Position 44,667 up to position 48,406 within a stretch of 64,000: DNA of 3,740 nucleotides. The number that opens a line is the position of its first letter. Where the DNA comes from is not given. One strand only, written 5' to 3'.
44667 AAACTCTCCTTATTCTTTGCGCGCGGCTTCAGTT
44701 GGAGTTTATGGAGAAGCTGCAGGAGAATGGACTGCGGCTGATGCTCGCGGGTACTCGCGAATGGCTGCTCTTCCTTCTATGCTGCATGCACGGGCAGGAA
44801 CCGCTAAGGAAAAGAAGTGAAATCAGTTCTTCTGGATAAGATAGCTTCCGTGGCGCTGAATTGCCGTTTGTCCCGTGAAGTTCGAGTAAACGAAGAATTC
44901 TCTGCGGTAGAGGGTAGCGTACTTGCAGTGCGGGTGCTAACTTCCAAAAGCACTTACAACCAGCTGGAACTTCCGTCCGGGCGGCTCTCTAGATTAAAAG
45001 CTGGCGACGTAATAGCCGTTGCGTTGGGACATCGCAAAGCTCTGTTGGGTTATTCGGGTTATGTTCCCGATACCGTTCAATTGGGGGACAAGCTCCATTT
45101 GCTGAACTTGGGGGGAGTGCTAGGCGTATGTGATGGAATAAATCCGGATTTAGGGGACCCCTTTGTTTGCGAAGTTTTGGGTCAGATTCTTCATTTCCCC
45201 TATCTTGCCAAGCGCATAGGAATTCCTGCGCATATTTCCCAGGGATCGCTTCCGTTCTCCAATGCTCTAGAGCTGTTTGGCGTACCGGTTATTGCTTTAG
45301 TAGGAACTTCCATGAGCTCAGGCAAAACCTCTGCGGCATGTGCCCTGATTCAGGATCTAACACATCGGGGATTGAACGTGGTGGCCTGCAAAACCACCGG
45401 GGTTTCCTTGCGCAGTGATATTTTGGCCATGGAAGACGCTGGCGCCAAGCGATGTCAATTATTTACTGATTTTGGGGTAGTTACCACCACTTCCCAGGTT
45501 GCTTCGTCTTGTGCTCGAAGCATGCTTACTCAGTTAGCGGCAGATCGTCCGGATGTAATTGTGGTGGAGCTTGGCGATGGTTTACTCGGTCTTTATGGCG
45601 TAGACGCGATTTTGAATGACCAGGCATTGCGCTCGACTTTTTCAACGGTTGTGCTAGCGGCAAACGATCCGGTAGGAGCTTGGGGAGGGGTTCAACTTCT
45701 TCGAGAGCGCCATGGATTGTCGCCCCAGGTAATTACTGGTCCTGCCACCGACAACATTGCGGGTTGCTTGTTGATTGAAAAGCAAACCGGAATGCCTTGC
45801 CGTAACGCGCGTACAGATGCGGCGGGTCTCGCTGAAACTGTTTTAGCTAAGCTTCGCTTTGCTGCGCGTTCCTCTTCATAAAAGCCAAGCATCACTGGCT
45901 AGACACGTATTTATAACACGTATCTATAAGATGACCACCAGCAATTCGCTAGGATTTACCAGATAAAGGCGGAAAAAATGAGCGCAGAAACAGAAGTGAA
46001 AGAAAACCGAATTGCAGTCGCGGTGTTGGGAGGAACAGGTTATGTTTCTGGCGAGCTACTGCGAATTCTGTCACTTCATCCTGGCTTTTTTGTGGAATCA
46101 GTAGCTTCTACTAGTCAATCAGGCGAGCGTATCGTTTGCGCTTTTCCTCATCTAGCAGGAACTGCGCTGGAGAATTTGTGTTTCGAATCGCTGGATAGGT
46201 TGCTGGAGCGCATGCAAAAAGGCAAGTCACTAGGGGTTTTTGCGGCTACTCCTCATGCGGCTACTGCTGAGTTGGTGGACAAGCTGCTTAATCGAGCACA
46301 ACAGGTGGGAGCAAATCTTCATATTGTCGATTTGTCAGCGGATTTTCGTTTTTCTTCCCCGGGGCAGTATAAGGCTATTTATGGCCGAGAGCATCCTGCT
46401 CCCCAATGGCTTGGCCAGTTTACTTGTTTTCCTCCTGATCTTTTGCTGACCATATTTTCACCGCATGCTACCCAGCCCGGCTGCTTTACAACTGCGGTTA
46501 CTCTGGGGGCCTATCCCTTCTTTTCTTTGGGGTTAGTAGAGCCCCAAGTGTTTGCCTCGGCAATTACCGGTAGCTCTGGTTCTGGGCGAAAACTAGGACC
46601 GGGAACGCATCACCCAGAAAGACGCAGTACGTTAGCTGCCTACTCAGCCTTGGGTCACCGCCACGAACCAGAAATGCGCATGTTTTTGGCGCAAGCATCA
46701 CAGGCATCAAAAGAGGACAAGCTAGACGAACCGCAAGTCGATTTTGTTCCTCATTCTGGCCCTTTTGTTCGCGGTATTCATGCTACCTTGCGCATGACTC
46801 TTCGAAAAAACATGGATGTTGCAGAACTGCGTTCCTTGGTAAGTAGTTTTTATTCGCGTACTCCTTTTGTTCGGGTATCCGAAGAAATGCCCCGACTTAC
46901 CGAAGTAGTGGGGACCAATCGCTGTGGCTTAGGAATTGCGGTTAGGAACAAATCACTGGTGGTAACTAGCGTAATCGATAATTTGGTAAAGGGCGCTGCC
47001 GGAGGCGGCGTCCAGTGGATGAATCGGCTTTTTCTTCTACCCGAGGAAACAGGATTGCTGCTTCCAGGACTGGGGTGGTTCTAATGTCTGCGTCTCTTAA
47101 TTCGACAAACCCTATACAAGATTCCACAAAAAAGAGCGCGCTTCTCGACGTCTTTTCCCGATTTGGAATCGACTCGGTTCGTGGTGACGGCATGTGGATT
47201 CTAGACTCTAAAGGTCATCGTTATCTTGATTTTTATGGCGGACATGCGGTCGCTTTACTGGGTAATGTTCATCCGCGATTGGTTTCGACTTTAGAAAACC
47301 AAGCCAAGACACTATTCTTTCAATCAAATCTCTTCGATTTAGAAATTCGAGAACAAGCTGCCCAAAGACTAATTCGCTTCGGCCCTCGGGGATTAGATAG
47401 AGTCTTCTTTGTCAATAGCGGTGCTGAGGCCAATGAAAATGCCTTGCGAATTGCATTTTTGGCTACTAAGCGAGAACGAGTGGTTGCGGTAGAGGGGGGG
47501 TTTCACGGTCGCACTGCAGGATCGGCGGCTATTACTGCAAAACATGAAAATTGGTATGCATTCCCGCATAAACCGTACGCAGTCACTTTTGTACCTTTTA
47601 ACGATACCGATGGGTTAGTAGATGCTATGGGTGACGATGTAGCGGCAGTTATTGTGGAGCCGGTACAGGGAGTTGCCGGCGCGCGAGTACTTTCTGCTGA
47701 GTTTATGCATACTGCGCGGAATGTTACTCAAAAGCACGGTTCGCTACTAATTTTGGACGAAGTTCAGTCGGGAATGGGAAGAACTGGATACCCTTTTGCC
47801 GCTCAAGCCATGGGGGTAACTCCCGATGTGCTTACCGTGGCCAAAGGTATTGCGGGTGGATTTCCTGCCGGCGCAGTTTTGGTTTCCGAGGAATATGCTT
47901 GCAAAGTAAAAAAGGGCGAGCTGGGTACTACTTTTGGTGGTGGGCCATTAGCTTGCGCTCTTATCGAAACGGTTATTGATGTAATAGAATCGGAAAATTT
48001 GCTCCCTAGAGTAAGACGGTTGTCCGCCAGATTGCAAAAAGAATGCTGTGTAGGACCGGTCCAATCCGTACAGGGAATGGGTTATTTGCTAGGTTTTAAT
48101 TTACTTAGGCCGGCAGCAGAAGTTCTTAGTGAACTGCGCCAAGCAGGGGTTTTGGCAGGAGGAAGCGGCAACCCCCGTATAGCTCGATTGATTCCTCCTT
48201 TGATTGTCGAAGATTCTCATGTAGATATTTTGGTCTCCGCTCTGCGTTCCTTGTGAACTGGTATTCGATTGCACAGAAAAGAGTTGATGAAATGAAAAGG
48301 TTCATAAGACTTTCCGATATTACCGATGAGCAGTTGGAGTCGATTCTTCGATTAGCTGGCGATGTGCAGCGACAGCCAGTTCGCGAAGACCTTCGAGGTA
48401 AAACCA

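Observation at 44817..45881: Uncharacterised P-loop protein translationally coupled inside an argF'-type arginine operon that lacks argA/argJ and argE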

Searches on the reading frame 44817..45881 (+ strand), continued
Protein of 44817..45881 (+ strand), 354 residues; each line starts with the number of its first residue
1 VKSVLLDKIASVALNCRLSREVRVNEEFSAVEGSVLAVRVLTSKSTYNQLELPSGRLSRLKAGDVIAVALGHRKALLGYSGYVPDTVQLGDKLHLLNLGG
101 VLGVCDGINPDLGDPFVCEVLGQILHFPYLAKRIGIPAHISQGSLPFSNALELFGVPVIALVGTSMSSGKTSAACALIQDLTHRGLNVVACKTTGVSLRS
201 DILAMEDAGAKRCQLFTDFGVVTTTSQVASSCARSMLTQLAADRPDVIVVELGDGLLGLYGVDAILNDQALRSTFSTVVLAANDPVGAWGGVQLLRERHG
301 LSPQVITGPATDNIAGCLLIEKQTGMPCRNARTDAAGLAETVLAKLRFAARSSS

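Call 63: search_solved_structures(query=A4, max_evalue=10, show_alignments=5)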
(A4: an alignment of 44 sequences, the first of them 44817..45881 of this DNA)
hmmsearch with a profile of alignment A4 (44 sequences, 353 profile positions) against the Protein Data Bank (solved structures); distinct sequences matched with E-value up to 10: 32.
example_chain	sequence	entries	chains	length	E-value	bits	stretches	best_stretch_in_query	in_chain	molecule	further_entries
1rj9_A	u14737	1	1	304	0.00058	22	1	108-182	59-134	Signal Recognition Protein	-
3fgn_A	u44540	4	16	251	0.0006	22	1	146-194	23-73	Dethiobiotin synthetase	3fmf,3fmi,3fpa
2j7p_D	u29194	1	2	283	0.00089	21.4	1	108-182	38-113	CELL DIVISION PROTEIN FTSY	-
2cnw_D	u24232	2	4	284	0.0009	21.4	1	108-182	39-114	CELL DIVISION PROTEIN FTSY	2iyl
1okk_D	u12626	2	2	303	0.0011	21.1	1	108-182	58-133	CELL DIVISION PROTEIN FTSY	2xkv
2q9a_A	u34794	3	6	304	0.0011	21.1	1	108-182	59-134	Cell division protein ftsY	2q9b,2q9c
6cve_A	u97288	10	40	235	0.0029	19.7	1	150-194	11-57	ATP-dependent dethiobiotin synthetase BioD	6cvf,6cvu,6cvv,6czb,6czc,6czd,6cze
6nka_A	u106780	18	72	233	0.0033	19.5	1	150-194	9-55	ATP-dependent dethiobiotin synthetase BioD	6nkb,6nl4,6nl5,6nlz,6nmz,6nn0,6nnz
4oyh_A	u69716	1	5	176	0.0061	18.7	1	145-204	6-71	Molybdopterin-guanine dinucleotide biosynthesis protein B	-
4wop_A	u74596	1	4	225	0.0066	18.5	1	151-194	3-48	ATP-dependent dethiobiotin synthetase BioD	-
1dts_A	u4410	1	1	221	0.011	17.9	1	153-186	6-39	DETHIOBIOTIN SYNTHETASE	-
1a82_A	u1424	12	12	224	0.011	17.8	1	153-186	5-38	DETHIOBIOTIN SYNTHETASE | PROTEIN (DETHIOBIOTIN SYNTHETASE) | DETHIOBIOTIN SYNTHASE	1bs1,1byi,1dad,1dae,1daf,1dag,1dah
7osv_A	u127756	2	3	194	0.016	17.3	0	264-296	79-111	DeNovoTIM6-SB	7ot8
4nkr_A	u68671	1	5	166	0.022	16.8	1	150-204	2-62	Molybdopterin-guanine dinucleotide biosynthesis protein B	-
3dm5_A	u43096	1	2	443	0.028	16.5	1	145-183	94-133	Signal recognition 54 kDa protein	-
3of5_A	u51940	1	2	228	0.14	14.2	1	153-185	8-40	Dethiobiotin synthetase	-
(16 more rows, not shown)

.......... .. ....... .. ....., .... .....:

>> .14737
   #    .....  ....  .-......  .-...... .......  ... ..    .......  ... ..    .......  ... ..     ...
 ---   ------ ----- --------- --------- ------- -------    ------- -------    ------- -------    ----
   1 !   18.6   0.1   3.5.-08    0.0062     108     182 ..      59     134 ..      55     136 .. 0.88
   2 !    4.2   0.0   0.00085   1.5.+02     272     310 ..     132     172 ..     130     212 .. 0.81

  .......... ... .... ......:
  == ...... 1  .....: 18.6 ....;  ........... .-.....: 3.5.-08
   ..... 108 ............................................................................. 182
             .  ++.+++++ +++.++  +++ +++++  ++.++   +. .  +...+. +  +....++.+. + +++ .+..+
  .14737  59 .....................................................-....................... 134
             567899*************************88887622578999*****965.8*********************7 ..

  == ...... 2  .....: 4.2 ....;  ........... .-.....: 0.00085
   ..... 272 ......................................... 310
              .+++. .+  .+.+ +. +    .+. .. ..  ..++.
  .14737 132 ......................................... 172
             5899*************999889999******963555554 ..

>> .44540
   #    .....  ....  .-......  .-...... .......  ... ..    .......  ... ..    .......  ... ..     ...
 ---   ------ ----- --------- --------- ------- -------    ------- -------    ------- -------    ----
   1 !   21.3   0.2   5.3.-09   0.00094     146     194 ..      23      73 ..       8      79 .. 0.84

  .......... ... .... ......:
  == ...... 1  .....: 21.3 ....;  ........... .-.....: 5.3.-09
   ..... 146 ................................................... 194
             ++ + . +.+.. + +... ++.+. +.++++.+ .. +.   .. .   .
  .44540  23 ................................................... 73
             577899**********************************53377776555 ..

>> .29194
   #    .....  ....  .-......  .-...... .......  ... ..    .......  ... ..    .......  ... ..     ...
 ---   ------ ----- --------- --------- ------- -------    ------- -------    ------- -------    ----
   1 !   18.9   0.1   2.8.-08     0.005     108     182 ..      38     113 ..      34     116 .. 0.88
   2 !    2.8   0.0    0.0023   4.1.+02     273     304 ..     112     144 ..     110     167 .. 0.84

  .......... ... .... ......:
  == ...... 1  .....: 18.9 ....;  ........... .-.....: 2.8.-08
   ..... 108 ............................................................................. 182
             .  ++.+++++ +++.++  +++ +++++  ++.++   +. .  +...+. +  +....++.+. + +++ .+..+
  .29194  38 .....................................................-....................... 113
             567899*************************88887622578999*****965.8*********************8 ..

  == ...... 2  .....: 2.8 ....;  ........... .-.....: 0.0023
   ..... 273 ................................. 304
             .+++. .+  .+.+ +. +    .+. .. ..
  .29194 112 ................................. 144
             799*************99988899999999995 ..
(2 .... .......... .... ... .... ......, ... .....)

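Call 66: find_homologous_proteins(query=L070:10001-11062:+, max_evalue=1e-50)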
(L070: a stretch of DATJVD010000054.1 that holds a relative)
Query L070:10001-11062:+ (354 aa): 6687 proteins with E <= 1e-50 among 8000 candidates; the best 120 are listed.
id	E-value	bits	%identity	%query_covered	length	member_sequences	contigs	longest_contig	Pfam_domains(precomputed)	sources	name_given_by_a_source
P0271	5.6e-211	718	94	100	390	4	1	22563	-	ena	-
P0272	7.6e-200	681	86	100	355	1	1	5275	-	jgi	jgi:hypothetical protein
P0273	9.7e-199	678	87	100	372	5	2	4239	-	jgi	-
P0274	5.2e-198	675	86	99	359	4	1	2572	-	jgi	jgi:hypothetical protein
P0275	6.3e-198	675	87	100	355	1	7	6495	-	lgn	-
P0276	8.1e-198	675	87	100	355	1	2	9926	-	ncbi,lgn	-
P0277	1.8e-197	673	86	99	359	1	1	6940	-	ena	-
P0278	4.1e-197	672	85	100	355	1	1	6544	-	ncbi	-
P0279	8.5e-197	671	85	100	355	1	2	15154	-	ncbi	-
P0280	1.8e-196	670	84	100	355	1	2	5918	-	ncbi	-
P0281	2.2e-196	670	85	99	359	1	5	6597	-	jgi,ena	-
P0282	3.9e-196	669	86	99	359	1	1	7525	-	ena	-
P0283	7.1e-196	668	85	99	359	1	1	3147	-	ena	-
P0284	7.7e-196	668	85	99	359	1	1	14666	-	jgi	jgi:hypothetical protein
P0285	1.3e-195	667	85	100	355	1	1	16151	-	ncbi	-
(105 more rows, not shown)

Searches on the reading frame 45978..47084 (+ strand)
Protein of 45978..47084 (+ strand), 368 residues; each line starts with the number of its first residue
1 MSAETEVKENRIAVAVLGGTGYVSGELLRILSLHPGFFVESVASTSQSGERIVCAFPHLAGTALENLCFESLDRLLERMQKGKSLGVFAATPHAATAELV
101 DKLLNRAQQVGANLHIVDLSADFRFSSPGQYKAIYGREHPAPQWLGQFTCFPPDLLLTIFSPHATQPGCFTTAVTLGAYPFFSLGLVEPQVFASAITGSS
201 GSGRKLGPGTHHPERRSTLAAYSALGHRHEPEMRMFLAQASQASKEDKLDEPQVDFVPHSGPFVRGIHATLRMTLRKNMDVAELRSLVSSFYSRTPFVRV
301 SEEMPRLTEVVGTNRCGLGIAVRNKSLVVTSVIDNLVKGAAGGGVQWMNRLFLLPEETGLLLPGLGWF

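Call 3: search_protein_families(library=pfam, proteins=[window:45978-47084:+], max_evalue=0.01)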
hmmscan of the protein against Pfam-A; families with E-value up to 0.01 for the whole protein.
window:45978-47084:+ (368 aa): 3 families
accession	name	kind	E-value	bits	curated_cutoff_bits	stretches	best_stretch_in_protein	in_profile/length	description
PF22698.1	Semialdhyde_dhC_1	-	7.1e-43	146.7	27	1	169-335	1-165/165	Semialdehyde dehydrogenase, dimerisation domain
PF01118.30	Semialdhyde_dh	-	2.2e-13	51.1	26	1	14-136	2-109/121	Semialdehyde dehydrogenase, NAD binding domain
PF02774.23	Semialdhyde_dhC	-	2e-11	44.8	26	1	189-338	11-184/184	Semialdehyde dehydrogenase, dimerisation domain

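Call 4: search_protein_families(library=ncbifam, proteins=[window:45978-47084:+], max_evalue=0.01)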
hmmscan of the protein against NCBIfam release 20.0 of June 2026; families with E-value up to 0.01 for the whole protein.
window:45978-47084:+ (368 aa): 5 families
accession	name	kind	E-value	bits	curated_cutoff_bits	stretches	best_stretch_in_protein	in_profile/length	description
TIGR01850.1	argC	equivalog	2e-79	267.3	233.6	1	13-363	2-341/345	N-acetyl-gamma-glutamyl-phosphate reductase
TIGR01851.1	argC_other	equivalog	5e-13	49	229.85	1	164-349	110-305/310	N-acetyl-gamma-glutamyl-phosphate reductase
NF006416.0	PRK08664.1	subfamily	1.4e-07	31.1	232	1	10-51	2-44/350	aspartate-semialdehyde dehydrogenase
TIGR00978.1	asd_EA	equivalog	1.8e-06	27.3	301.2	1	13-113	2-104/342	aspartate-semialdehyde dehydrogenase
NF011456.0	PRK14874.1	equivalog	0.0079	15.2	223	0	10-73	3-68/346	aspartate-semialdehyde dehydrogenase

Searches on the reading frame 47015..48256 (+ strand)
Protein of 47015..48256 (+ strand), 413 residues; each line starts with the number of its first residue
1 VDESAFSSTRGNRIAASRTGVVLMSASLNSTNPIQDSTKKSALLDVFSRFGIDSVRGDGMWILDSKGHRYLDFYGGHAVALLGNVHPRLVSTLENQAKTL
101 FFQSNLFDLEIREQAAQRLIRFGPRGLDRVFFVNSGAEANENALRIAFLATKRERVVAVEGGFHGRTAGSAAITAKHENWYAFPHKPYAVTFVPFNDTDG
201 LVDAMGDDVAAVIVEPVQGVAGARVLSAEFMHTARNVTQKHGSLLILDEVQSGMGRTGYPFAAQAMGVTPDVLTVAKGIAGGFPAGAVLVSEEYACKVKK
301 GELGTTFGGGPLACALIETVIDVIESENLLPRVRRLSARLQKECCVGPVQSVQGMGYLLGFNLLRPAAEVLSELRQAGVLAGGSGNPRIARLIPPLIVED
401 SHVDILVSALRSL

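Call 3: search_protein_families(library=pfam, proteins=[window:47015-48256:+], max_evalue=0.01)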
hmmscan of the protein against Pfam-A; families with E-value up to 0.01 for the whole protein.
window:47015-48256:+ (413 aa): 2 families
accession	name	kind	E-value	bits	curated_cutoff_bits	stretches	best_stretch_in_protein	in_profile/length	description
PF00202.27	Aminotran_3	-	3.3e-96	322.9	30.5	1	52-411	11-400/403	Aminotransferase class-III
PF01212.27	Beta_elim_lyase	-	0.0015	18.3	27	1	126-290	46-210/288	Beta-eliminating lyase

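Call 4: search_protein_families(library=ncbifam, proteins=[window:47015-48256:+], max_evalue=0.01)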
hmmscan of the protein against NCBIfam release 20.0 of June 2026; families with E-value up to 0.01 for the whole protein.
window:47015-48256:+ (413 aa): 69 families (the best 25 are shown)
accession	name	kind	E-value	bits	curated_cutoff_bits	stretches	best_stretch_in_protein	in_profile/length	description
NF002874.0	PRK03244.1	equivalog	4e-106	355.2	457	1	39-412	14-390/399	acetylornithine transaminase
TIGR00707.1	argD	subfamily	5.8e-101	338.1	410.05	1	44-412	3-378/381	acetylornithine/succinylornithine family transaminase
NF002325.0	PRK01278.1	subfamily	2.6e-99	332.5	372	1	40-411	3-383/395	acetylornithine transaminase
NF002797.0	PRK02936.1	equivalog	5.8e-91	305.1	496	1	41-411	2-374/385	acetylornithine transaminase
NF042418.1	LysJ_Th_th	equivalog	3e-85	286.4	700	1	46-412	14-383/386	[LysW]-aminoadipate semialdehyde transaminase LysJ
NF003468.0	PRK05093.1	subfamily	2.6e-83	280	522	1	34-404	7-389/405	acetylornithine/succinyldiaminopimelate transaminase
NF005993.0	PRK08117.1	subfamily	4.5e-79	266.1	574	2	206-408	205-421/433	aspartate aminotransferase family protein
TIGR03246.1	arg_catab_astC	subfamily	5.3e-77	259.4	609.95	1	42-405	9-384/397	acetylornithine/succinylornithine family transaminase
NF045491.1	LysJ_Sulfobales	equivalog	5.9e-77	259.1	700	1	43-411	3-374/386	[LysW]-aminoadipate semialdehyde/glutamate semialdehyde transaminase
NF004426.0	PRK05769.1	equivalog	2.8e-76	257.1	552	2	207-410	220-433/441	acetyl ornithine aminotransferase family protein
NF009047.0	PRK12381.1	subfamily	2.3e-71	240.8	630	1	36-404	7-387/406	bifunctional succinylornithine transaminase/acetylornithine transaminase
NF003273.0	PRK04260.1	equivalog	6.8e-70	235.5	616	1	42-409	3-370/376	acetylornithine transaminase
NF003087.0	PRK04013.1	equivalog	3.3e-68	230.5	528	1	53-404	9-348/364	acetylornithine/acetyl-lysine aminotransferase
NF002985.0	PRK03715.1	equivalog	1.5e-66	224.7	568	1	39-412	7-389/395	acetylornithine transaminase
NF049976.1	AmadipTransam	equivalog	1.2e-62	212.2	650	1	56-404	20-402/416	2-aminoadipate transaminase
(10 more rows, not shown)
